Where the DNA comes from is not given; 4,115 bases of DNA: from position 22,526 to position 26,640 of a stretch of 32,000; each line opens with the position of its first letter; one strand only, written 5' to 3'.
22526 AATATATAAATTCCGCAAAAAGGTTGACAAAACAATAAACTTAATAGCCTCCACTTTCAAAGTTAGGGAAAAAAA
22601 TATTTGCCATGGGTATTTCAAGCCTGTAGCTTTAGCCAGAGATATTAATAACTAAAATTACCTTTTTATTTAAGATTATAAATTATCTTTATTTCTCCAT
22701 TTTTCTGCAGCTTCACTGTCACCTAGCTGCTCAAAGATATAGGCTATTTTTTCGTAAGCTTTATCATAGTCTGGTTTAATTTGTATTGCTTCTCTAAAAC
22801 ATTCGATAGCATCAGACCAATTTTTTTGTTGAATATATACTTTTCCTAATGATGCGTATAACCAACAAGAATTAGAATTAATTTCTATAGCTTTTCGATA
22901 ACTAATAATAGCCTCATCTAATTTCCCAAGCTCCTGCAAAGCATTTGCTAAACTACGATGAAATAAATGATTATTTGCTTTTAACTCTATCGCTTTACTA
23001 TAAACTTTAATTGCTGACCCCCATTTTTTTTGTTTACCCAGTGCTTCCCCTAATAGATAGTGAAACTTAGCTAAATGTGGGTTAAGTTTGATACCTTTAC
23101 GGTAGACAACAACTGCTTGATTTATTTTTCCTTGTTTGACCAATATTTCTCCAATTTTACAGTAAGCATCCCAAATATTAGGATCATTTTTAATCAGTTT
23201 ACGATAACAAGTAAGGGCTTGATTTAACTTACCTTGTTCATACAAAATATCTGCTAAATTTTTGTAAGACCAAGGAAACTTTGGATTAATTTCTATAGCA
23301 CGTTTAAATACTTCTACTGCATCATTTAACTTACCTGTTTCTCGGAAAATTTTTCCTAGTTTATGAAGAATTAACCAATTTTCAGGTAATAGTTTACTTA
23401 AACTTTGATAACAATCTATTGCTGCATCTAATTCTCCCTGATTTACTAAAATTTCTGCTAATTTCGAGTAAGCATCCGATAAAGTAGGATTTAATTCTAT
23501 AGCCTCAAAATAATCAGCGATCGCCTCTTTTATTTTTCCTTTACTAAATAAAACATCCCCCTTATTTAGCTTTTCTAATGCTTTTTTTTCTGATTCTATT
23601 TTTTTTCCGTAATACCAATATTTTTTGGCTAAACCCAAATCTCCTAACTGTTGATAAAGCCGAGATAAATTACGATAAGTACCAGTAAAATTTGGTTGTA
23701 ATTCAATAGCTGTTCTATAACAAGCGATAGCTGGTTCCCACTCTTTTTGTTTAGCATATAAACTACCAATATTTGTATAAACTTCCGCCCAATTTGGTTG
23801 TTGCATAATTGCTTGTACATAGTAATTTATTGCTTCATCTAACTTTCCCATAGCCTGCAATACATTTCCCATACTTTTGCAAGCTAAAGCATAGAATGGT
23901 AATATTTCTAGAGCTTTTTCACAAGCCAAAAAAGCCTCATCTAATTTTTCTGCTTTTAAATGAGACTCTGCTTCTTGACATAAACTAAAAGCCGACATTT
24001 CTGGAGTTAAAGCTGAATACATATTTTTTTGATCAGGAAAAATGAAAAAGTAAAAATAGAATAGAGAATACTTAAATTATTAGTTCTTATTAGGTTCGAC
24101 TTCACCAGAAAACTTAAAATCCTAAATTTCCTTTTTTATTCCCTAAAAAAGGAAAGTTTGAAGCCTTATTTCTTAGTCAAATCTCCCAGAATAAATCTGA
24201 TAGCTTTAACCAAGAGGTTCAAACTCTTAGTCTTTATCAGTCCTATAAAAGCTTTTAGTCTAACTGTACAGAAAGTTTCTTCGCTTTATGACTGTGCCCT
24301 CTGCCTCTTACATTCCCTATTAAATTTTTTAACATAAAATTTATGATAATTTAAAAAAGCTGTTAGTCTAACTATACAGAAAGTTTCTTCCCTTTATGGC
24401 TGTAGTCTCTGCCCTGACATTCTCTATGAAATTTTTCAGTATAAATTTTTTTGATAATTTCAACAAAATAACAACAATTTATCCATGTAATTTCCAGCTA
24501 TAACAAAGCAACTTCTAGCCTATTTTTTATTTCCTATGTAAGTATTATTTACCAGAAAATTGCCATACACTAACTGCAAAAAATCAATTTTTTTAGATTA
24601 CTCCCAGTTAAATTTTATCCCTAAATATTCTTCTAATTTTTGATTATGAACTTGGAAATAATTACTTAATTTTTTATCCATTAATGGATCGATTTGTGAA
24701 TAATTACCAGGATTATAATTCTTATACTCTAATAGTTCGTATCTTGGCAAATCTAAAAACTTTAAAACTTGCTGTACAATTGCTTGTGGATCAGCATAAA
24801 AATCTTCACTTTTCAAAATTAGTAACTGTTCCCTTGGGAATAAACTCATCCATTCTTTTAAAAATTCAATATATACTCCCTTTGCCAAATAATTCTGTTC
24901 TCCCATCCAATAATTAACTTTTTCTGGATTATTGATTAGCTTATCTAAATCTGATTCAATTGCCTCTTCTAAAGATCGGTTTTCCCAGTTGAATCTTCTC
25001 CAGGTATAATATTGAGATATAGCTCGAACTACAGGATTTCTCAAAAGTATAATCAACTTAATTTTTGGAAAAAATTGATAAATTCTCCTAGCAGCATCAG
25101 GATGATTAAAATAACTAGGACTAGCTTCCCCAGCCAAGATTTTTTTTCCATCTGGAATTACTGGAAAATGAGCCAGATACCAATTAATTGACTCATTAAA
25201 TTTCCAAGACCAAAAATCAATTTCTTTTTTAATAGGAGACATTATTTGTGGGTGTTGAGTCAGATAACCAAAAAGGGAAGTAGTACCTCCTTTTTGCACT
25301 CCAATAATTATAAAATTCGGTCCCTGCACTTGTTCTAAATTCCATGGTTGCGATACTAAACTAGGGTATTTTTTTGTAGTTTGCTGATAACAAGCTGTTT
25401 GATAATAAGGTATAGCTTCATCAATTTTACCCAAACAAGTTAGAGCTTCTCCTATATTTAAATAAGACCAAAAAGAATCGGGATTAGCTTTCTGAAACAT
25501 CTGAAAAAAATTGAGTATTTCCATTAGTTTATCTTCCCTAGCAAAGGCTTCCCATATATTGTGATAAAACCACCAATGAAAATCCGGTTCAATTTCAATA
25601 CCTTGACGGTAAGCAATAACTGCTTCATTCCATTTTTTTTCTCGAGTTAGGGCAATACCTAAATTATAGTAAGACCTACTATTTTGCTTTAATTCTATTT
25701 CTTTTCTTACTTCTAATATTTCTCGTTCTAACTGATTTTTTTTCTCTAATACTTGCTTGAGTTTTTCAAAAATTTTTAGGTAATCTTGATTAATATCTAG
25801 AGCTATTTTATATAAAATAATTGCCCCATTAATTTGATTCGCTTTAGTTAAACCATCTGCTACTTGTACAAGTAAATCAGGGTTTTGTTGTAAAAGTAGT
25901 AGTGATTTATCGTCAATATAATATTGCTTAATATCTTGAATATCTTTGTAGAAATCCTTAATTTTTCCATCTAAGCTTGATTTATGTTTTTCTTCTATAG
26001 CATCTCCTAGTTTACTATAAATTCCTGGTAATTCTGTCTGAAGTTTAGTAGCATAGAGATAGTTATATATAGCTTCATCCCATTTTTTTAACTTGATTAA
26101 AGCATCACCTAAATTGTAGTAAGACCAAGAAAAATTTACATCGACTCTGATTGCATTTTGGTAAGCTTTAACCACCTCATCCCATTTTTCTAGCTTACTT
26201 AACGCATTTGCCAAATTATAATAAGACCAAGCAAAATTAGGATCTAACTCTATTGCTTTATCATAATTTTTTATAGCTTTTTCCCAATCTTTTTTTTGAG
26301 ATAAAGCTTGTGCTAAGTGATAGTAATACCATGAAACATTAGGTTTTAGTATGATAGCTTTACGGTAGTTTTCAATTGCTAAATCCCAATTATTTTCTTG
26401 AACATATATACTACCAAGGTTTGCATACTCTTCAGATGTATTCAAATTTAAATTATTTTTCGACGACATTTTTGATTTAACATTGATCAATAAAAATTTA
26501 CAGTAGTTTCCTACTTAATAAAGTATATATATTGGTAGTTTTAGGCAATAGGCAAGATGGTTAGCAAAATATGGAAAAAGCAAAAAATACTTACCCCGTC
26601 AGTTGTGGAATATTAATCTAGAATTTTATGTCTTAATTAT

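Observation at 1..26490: Island of TPR-scaffolded sulfotransferases and glycosyltransferases: candidate uncharacterised glycan or protein modification system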

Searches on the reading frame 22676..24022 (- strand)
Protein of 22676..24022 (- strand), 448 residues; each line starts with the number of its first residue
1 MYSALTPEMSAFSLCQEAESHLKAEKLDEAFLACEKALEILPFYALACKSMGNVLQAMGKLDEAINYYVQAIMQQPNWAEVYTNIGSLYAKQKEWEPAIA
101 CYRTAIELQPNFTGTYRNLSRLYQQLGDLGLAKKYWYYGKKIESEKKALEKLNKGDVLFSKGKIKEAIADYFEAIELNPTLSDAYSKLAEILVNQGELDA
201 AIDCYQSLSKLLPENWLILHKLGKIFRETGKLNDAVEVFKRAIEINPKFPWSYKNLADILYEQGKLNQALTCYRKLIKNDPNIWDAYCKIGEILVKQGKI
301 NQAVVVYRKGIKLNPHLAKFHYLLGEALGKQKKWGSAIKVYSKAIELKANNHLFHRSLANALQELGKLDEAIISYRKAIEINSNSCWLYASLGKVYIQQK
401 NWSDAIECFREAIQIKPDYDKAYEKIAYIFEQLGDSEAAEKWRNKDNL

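Call 5: search_protein_families(library=pfam, proteins=[window:22676-24022:-], max_evalue=0.01)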
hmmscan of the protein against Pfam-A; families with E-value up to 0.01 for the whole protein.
window:22676-24022:- (448 aa): 58 families (the best 25 are shown)
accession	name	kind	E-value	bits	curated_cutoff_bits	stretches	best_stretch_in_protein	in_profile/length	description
PF13414.12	TPR_11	-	1.1e-87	287.9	26.8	10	155-196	1-42/42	TPR repeat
PF00515.34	TPR_1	-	6.2e-83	270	27.8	10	79-112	1-34/34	Tetratricopeptide repeat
PF07719.23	TPR_2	-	4.4e-74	239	27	9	389-419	4-34/34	Tetratricopeptide repeat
PF13181.12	TPR_8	-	4.9e-63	204.4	25.7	7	79-111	1-33/34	Tetratricopeptide repeat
PF13431.12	TPR_17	-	1.1e-57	187.9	24.4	6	239-270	2-33/34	Tetratricopeptide repeat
PF13432.12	TPR_16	-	1.7e-42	143.8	32.7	6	187-247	2-62/65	Tetratricopeptide repeat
PF13428.12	TPR_14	-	1.4e-41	137.1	23.5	4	184-225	3-44/44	Tetratricopeptide repeat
PF14559.12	TPR_19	-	1.9e-41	140.6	25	7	228-282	3-57/68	Tetratricopeptide repeat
PF13424.12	TPR_12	-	5.1e-41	139.2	30.1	7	357-416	8-75/77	Tetratricopeptide repeat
PF13176.12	TPR_7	-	2.9e-37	124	27.9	1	47-76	1-32/36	Tetratricopeptide repeat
PF13374.12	TPR_10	-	4.5e-32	109.6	27.5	0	389-415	5-31/42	Tetratricopeptide repeat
PF13174.12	TPR_6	-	2.6e-30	103.4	26.3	1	256-282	6-32/33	Tetratricopeptide repeat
PF24575.1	TPR_Slam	-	3.3e-26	92.2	35.2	1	140-202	39-101/104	Surface lipoprotein assembly modifier, N-terminal TPR repeats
PF13371.12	TPR_9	-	1e-21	77.1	35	1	87-133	3-49/73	Tetratricopeptide repeat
PF23914.1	TPR_CcmH_CycH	-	1.1e-18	68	42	2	215-312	52-149/158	Cytochrome c-type biogenesis protein H TPR domain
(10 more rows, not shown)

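Call 15: search_protein_families(library=ncbifam, proteins=[window:22676-24022:-], max_evalue=0.001)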
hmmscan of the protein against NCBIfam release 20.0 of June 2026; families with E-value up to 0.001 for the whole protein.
window:22676-24022:- (448 aa): 47 families (the best 25 are shown)
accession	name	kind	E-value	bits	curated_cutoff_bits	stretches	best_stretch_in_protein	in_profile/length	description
TIGR02917.1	PEP_TPR_lipo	equivalog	1.5e-50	172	312.2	2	126-441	376-690/899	XrtA/PEP-CTERM system TPR-repeat protein PrsT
NF040959.1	MamA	equivalog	9.9e-48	162.3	200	4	253-400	40-187/204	magnetosome protein MamA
TIGR02521.1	type_IV_pilW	equivalog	2.7e-45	154.7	154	6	143-308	26-193/234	type IV pilus biogenesis/stability protein PilW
NF033762.1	social_mot_Tgl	equivalog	6.2e-44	150.2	225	3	161-303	79-223/252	social motility TPR repeat lipoprotein Tgl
TIGR00990.1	3a0801s09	subfamily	4.4e-32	111.5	757.25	2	145-316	328-499/615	mitochondrial import receptor subunit TOM70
NF033920.0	C39_PA2778_fam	equivalog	6.1e-30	104.5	150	4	185-271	159-245/255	PA2778 family cysteine peptidase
TIGR00540.1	TPR_hemY_coli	hypoth_equivalog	2.5e-29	102.2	142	3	377-445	317-384/385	heme biosynthesis-associated TPR protein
TIGR02552.1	LcrH_SycD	equivalog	7.5e-29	100.2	104.8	5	260-352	28-120/136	SycD/LcrH family type III secretion system chaperone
NF033758.1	gliding_GltE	equivalog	8.2e-27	94.2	225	2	218-349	224-356/411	adventurous gliding motility TPR repeat lipoprotein GltE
NF008391.2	PRK11189.1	equivalog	1.4e-24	87.1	250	2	52-120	72-140/297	lipoprotein NlpI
NF008757.0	PRK11788.1-5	equivalog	8e-24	84.5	363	2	165-346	52-242/388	lipopolysaccharide assembly protein LapB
NF002725.1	PRK02603.1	equivalog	2.8e-23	82.8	143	2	52-128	42-121/173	photosystem I assembly protein Ycf3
NF047371.1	FlcA_CTERM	equivalog_domain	6.2e-22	77.8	300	3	274-381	428-536/646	periplasmic flagellar collar protein FlcA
NF052312.1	T9SS_PorW_SprE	equivalog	2.7e-20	72.6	250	3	180-360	177-370/716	type IX secretion system periplasmic lipoprotein PorW/SprE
TIGR02795.1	tol_pal_ybgF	equivalog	8e-18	65.2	90.1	0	228-312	14-104/119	tol-pal system protein YbgF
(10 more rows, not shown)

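Call 78: search_protein_families(library=padloc, proteins=[window:22676-24022:-], max_evalue=0.001)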
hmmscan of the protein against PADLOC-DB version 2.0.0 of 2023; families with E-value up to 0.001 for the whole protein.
window:22676-24022:- (448 aa): 9 families
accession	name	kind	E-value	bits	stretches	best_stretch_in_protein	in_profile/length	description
PDLC01101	PrimPol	-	5.9e-10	36.4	0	229-314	12-97/490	adaptation polymerase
PDLC04481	PDC-M16B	-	2e-09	34.7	0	234-351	164-283/471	-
PDLC01171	TPR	-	1.9e-07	28.5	0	291-386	148-250/504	TPR repeats containing protein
PDLC04781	PDC-M71B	-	3.3e-07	27.4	0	58-135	129-206/515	-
PDLC01169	TPR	-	3.4e-07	27.9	0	47-72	151-176/252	TPR repeats containing protein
PDLC01172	TPR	-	1.1e-05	22.4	0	325-362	91-128/448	TPR repeats containing protein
PDLC02907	TPR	-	8.4e-05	19.3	0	49-120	581-655/864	-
PDLC00103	GajB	-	9.8e-05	19.4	0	265-343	436-517/612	UrvD helicase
PDLC04488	PDC-M16B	-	0.00011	19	0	339-418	249-327/634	-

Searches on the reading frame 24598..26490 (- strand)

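Call 5: search_protein_families(library=pfam, proteins=[window:24598-26490:-], max_evalue=0.01)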
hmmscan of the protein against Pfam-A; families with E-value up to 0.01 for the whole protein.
window:24598-26490:- (630 aa): 21 families
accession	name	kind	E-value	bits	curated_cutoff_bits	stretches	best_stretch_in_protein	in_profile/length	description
PF00515.34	TPR_1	-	1.4e-42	142.3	27.8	6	55-86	3-34/34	Tetratricopeptide repeat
PF13414.12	TPR_11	-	3.8e-38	129.3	26.8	4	63-100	4-41/42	TPR repeat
PF07719.23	TPR_2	-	2.4e-37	124.4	27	5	55-85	3-33/34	Tetratricopeptide repeat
PF13431.12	TPR_17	-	1.7e-27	93.8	24.4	3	76-105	2-31/34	Tetratricopeptide repeat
PF13424.12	TPR_12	-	1.3e-24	86.6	30.1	2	24-83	8-75/77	Tetratricopeptide repeat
PF13176.12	TPR_7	-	4.5e-22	76.6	27.9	1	89-117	1-31/36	Tetratricopeptide repeat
PF13181.12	TPR_8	-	4.9e-22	76.6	25.7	3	55-85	3-33/34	Tetratricopeptide repeat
PF00685.33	Sulfotransfer_1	-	1.6e-18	67.5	22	1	392-582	3-182/255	Sulfotransferase domain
PF13432.12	TPR_16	-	6.7e-17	62.1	32.7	2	25-85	3-63/65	Tetratricopeptide repeat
PF13428.12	TPR_14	-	2.1e-16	59.2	23.5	1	55-95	3-43/44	Tetratricopeptide repeat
PF13469.12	Sulfotransfer_3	-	1.3e-15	58.7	27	1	438-582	90-213/216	Sulfotransferase family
PF14559.12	TPR_19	-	1.8e-14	54.2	25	2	66-112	4-50/68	Tetratricopeptide repeat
PF13374.12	TPR_10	-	2.5e-13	50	27.5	0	87-115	2-30/42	Tetratricopeptide repeat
PF13174.12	TPR_6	-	7e-13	48.7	26.3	0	56-85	3-32/33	Tetratricopeptide repeat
PF12895.13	ANAPC3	-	1e-07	32.5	27.2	2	66-143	2-78/82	Anaphase-promoting complex, cyclosome, subunit 3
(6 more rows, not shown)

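Call 15: search_protein_families(library=ncbifam, proteins=[window:24598-26490:-], max_evalue=0.001)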
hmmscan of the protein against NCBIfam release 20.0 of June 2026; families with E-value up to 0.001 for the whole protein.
window:24598-26490:- (630 aa): 17 families
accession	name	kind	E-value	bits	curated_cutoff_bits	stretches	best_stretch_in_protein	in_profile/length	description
NF040959.1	MamA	equivalog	2e-26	92.7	200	3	18-113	104-199/204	magnetosome protein MamA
TIGR02917.1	PEP_TPR_lipo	equivalog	2.1e-14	52.4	312.2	2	15-141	563-689/899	XrtA/PEP-CTERM system TPR-repeat protein PrsT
TIGR00990.1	3a0801s09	subfamily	3e-14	52.6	757.25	1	18-161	364-507/615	mitochondrial import receptor subunit TOM70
TIGR02552.1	LcrH_SycD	equivalog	4.1e-13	49.2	104.8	2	46-117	45-116/136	SycD/LcrH family type III secretion system chaperone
TIGR02521.1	type_IV_pilW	equivalog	4e-11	42.9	154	2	10-86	22-98/234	type IV pilus biogenesis/stability protein PilW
NF033762.1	social_mot_Tgl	equivalog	2.1e-10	40.4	225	1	57-144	35-123/252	social motility TPR repeat lipoprotein Tgl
NF033758.1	gliding_GltE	equivalog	3.6e-09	36.1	225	2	17-137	220-340/411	adventurous gliding motility TPR repeat lipoprotein GltE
NF008391.2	PRK11189.1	equivalog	2e-08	34.1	250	1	26-106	72-152/297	lipoprotein NlpI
NF047558.1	TPR_END_plus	domain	2e-08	34.1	32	1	56-86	2-32/56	TPR end-of-group domain-containing protein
NF033920.0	C39_PA2778_fam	equivalog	1.1e-07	31.5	150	1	58-149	161-252/255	PA2778 family cysteine peptidase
NF008757.0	PRK11788.1-5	equivalog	1.8e-07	30.7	363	1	22-136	144-264/388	lipopolysaccharide assembly protein LapB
TIGR04510.1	mod_pep_cyc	subfamily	6.2e-07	28.3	400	0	57-99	402-444/814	putative peptide modification system cyclase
NF008756.0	PRK11788.1-4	equivalog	3.7e-06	26.2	474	1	23-167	145-294/389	lipopolysaccharide assembly protein LapB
NF053607.1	CHU_0125_OmpA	equivalog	2.3e-05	23.1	620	1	30-122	30-122/639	CHU_0125 family OmpA-like outer membrane integrity protein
NF008017.0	PRK10747.1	equivalog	6.1e-05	22.1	608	0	59-114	334-388/398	protoheme IX biogenesis protein HemY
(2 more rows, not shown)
